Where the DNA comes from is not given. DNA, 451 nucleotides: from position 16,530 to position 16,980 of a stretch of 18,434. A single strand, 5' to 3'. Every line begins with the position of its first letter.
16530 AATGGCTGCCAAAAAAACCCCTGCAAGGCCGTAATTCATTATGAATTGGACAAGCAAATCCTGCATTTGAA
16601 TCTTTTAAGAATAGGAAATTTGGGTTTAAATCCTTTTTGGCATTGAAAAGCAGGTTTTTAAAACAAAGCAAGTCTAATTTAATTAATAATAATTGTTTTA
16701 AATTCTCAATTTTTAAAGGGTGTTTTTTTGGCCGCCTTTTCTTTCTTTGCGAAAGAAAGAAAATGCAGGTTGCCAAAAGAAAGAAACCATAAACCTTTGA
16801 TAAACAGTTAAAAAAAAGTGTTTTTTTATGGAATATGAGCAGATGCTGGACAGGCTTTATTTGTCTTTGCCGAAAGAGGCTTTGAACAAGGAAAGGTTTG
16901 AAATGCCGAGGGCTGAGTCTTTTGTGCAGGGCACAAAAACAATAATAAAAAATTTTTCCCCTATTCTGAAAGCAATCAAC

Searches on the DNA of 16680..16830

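Call 34: search_rna_families(source=window, start=16680, end=16830, threshold=evalue, max_evalue=10)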
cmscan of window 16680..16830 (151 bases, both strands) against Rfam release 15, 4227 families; matches with E-value up to 10: 50.
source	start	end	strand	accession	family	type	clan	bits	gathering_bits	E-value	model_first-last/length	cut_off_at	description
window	16720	16784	+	RF03578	mir-3910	Gene; miRNA;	-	24.6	95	0.0045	1-82/82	no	mir-3910 microRNA precursor family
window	16723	16781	+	RF03938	mir-4662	Gene; miRNA;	-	22.7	97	0.014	1-67/67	no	mir-4662 microRNA precursor family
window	16722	16782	+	RF04239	mir-4679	Gene; miRNA;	-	21.3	88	0.051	1-75/75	no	mir-4679 microRNA precursor family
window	16724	16819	-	RF01761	wcaG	Cis-reg;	-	20.6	42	0.045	1-98/98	no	wcaG RNA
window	16723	16781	-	RF03578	mir-3910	Gene; miRNA;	-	20.3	95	0.066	1-82/82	no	mir-3910 microRNA precursor family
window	16725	16779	+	RF00884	MIR815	Gene; miRNA;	-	19.9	63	0.098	1-81/81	no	MIR815 microRNA precursor family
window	16722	16782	-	RF04239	mir-4679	Gene; miRNA;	-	19.1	88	0.19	1-75/75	no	mir-4679 microRNA precursor family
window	16711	16794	-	RF00639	mir-515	Gene; miRNA;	CL00096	18.9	68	0.16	1-87/87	no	mir-515 microRNA precursor family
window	16726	16778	+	RF03861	mir-4484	Gene; miRNA;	-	18.6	90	0.4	1-89/89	no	mir-4484 microRNA precursor family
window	16737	16828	+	RF02713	MCS4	Gene; sRNA;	-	18.1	56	1.3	1-123/123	no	Mycoplasma sRNA MCS4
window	16720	16784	+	RF03802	MIR5649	Gene; miRNA;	-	18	100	0.26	1-101/101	no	MIR5649 microRNA precursor family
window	16709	16829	+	RF01859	Phe_leader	Cis-reg; leader;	-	18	55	0.61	1-125/125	no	Phenylalanine leader peptide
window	16722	16784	+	RF03834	mir-3173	Gene; miRNA;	-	17.8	84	0.59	1-80/80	no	mir-3173 microRNA precursor family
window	16723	16780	+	RF03394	mir-2574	Gene; miRNA;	-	17.5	90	0.27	1-68/68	no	mir-2574 microRNA precursor family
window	16719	16788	+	RF03955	MIR2934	Gene; miRNA;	-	17.5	100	0.54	1-113/113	no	MIR2934 microRNA precursor family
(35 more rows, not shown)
